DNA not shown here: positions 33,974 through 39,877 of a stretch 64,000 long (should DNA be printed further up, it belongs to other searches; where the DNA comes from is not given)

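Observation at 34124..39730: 1868-aa eukaryote-style single-chain carboxylase as the last gene of a bacterial lipid operon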

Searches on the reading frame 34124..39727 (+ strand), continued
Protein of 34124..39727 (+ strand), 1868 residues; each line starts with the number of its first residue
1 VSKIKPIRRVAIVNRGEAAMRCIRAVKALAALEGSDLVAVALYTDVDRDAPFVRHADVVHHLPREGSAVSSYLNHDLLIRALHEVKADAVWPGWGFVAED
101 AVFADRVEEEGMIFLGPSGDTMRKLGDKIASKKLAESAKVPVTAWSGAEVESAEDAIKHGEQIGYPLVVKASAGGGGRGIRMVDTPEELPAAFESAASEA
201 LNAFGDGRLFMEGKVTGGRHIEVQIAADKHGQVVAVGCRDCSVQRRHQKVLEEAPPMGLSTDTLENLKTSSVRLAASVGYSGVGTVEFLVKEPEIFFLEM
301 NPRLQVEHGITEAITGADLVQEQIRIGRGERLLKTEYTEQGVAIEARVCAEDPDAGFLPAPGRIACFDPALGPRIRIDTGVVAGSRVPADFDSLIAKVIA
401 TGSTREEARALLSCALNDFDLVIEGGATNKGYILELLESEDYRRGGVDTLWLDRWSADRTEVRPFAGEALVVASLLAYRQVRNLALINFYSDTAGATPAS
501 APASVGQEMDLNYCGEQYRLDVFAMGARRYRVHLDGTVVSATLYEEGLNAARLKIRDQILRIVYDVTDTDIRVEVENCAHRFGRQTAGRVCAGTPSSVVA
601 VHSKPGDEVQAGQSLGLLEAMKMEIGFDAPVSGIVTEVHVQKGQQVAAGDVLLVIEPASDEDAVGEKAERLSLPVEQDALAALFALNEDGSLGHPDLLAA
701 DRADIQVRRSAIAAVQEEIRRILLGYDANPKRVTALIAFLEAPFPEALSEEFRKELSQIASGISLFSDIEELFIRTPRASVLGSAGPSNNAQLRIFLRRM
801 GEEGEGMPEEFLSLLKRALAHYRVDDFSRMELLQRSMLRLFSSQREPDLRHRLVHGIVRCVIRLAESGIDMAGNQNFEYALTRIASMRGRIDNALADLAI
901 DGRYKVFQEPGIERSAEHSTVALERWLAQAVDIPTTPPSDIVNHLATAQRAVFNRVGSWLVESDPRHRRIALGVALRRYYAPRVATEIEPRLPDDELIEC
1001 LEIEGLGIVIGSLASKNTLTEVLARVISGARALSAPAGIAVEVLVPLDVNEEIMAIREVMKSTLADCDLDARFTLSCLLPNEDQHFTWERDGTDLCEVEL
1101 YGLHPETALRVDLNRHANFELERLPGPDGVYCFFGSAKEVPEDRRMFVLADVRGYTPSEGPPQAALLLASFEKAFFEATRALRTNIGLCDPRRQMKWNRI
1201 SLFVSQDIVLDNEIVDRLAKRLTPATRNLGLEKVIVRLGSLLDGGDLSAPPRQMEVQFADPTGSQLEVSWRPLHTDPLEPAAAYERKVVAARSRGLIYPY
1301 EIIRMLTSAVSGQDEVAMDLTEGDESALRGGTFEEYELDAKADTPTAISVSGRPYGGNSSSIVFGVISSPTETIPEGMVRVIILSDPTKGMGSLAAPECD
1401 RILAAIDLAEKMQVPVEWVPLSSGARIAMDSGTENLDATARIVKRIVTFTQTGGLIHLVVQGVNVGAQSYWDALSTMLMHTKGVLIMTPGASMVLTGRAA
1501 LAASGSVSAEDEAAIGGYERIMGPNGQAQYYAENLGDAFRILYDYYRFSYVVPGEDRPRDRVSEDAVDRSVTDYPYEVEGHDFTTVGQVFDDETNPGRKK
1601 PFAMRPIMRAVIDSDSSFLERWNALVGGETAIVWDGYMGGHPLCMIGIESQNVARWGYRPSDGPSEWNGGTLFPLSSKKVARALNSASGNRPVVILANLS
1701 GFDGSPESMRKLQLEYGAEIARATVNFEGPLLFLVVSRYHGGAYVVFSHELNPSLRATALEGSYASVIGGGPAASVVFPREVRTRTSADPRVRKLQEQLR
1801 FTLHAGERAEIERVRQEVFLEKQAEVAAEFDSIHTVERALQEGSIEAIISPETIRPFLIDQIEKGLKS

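Call 25: search_solved_structures(query=A1, max_evalue=1e-20, show_alignments=1)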
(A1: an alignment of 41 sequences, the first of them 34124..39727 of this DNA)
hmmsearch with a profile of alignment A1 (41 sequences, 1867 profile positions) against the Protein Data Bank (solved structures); distinct sequences matched with E-value up to 1e-20: 86 (the best 60 are shown).
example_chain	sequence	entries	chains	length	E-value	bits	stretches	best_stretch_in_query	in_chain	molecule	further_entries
3u9s_A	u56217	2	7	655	3.9e-153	515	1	4-658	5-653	Methylcrotonyl-CoA carboxylase, alpha-subunit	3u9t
9tps_G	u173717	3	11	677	8.2e-152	510.6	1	7-656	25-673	Biotin carboxylase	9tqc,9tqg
7ybu_A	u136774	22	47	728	4.3e-150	504.9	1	6-654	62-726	Propionyl-CoA carboxylase alpha chain, mitochondrial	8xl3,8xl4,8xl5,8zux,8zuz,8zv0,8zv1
9wkr_A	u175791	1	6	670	4.5e-150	504.8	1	6-654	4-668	Propionyl-CoA carboxylase alpha chain, mitochondrial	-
8zuy_A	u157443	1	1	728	1.4e-148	499.9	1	6-654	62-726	Propionyl-CoA carboxylase alpha chain, mitochondrial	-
9yx0_D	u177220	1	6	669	2.9e-147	495.5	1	3-662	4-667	biotin carboxylase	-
7wta_A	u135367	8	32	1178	5.2e-146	491.3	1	4-455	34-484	Pyruvate carboxylase, mitochondrial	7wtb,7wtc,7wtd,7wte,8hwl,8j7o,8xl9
5csk_A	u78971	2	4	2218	1.7e-144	486.3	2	6-334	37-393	Acetyl-CoA carboxylase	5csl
8j4z_E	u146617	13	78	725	3.9e-144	485.1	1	4-662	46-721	Methylcrotonoyl-CoA carboxylase subunit alpha, mitochondrial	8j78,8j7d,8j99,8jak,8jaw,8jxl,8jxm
4qsh_A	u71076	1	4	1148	3.6e-143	481.9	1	4-455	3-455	Pyruvate carboxylase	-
4qsk_A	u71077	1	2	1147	4.6e-143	481.6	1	5-455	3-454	Pyruvate carboxylase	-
6ybp_G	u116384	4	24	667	4.6e-143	481.6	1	9-653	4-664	Propionyl-CoA carboxylase alpha subunit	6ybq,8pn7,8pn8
4qsl_H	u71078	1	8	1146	6.2e-143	481.2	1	5-455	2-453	Pyruvate carboxylase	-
4hnt_A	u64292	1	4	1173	7e-143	481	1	2-453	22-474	Pyruvate carboxylase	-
3bg5_A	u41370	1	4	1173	2.4e-142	479.2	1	2-453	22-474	Pyruvate carboxylase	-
6g2d_B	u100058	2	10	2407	1.4e-138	466.7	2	138-1000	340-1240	Acetyl-CoA carboxylase 1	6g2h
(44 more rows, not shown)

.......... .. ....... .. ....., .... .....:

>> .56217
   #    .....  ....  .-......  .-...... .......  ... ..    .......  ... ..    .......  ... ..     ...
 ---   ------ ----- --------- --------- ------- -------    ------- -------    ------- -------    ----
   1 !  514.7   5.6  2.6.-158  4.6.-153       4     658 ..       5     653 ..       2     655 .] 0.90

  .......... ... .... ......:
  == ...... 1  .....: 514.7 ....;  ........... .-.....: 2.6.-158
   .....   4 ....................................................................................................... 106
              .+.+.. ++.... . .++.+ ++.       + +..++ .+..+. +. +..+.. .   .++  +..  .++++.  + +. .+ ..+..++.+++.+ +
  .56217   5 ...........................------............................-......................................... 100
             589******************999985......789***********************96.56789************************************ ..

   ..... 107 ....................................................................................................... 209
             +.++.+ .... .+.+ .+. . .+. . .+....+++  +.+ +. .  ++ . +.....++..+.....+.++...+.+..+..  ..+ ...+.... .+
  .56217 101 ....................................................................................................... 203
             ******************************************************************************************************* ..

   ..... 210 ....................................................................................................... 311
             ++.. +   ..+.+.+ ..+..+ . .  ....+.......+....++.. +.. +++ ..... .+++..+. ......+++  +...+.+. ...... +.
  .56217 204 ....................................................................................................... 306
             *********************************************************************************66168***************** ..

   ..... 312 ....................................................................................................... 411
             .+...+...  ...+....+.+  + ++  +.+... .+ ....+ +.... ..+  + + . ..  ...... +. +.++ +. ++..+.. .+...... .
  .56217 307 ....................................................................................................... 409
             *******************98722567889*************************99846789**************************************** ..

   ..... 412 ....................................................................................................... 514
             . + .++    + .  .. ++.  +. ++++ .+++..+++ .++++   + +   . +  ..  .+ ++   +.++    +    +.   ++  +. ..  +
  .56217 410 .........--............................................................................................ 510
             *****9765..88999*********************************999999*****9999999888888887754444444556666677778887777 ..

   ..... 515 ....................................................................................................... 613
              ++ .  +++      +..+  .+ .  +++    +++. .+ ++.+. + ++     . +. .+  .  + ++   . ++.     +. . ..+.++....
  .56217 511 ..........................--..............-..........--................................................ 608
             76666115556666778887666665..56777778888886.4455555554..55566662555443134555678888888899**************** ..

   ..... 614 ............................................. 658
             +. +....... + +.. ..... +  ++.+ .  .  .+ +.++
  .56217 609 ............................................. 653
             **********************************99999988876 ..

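Call 65: find_encoding_contigs(protein=P0058, flank=9000, max_places=1)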
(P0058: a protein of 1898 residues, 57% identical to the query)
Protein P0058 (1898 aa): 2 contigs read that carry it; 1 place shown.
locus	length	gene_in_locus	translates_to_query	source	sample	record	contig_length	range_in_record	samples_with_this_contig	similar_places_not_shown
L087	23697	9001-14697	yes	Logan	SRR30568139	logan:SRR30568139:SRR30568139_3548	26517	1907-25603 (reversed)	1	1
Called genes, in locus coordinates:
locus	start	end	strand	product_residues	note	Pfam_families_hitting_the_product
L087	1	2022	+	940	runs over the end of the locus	PF00929:RNase_T, PF13307:Helicase_C_2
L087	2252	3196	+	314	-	PF00106:adh_short, PF13561:adh_short_C2 (weak), PF12241:Enoyl_reductase (faint), PF13561:adh_short_C2, PF00106:adh_short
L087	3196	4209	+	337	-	PF08545:ACP_syn_III, PF08541:ACP_syn_III_C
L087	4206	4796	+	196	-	PF22818:ApeI-like (faint), PF07977:FabA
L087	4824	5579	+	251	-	PF00106:adh_short, PF01370:Epimerase, PF08659:KR, PF13460:NAD_binding_10 (weak), PF13561:adh_short_C2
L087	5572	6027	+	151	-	PF22817:ApeP-like, PF07977:FabA, PF22818:ApeI-like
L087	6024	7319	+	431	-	PF00109:ketoacyl-synt, PF02801:Ketoacyl-synt_C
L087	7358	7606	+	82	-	PF00550:PP-binding (weak)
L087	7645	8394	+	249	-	PF01553:Acyltransferase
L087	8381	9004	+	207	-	PF01648:ACPS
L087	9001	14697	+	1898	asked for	PF00289:Biotin_carb_N, PF02222:ATP-grasp, PF02655:ATP-grasp_3, PF02786:CPSase_L_D2, PF07478:Dala_Dala_lig_C, PF02785:Biotin_carb_C, PF00364:Biotin_lipoyl, PF01039:Carboxyl_trans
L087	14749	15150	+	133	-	PF02152:FolB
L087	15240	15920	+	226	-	PF06347:SH3_4, PF08239:SH3_3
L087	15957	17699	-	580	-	PF00672:HAMP, PF00990:GGDEF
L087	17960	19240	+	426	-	PF04055:Radical_SAM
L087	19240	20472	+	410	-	PF04055:Radical_SAM, PF19288:CofH_C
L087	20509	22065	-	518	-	PF11638:DnaA_N (weak), PF00308:Bac_DnaA, PF01695:IstB_IS21 (weak), PF08299:Bac_DnaA_C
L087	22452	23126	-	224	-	PF02190:LON_substr_bdg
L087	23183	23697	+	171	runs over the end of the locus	PF01863:YgjP-like, PF10263:SprT-like (weak), PF08325:WLM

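Call 66: find_encoding_contigs(protein=P0041, flank=9000, max_places=1)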
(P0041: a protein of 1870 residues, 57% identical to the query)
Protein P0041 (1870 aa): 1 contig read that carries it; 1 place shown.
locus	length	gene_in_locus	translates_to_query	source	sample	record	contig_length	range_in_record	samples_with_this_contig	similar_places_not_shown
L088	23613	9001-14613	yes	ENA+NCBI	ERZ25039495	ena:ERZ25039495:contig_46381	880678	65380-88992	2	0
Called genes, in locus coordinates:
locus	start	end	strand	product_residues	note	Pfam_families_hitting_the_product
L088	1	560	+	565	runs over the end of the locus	-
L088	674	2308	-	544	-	PF00069:Pkinase, PF07714:PK_Tyr_Ser-Thr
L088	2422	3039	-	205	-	PF13578:Methyltransf_24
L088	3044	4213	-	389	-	-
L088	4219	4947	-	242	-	PF01209:Ubie_methyltran, PF02353:CMAS (weak), PF07021:MetW (faint), PF13489:Methyltransf_23, PF08241:Methyltransf_11, PF08242:Methyltransf_12, PF13649:Methyltransf_25, PF13847:Methyltransf_31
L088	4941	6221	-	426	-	PF13439:Glyco_transf_4, PF13579:Glyco_trans_4_4, PF20706:GT4-conflict, PF00534:Glycos_transf_1, PF13692:Glyco_trans_1_4, PF13524:Glyco_trans_1_2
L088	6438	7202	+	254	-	PF00132:Hexapep, PF14602:Hexapep_2 (weak)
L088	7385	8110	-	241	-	PF14602:Hexapep_2 (faint), PF00132:Hexapep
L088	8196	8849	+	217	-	PF01596:Methyltransf_3, PF01135:PCMT, PF13578:Methyltransf_24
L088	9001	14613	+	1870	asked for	PF00289:Biotin_carb_N, PF02222:ATP-grasp, PF02786:CPSase_L_D2, PF07478:Dala_Dala_lig_C, PF02785:Biotin_carb_C, PF00364:Biotin_lipoyl, PF25917:BSH_RND (faint), PF01039:Carboxyl_trans, +1 more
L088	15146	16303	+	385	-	PF12625:Arabinose_bd, PF12833:HTH_18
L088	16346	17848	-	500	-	-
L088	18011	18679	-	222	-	PF01738:DLH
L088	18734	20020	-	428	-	PF07690:MFS_1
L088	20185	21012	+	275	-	-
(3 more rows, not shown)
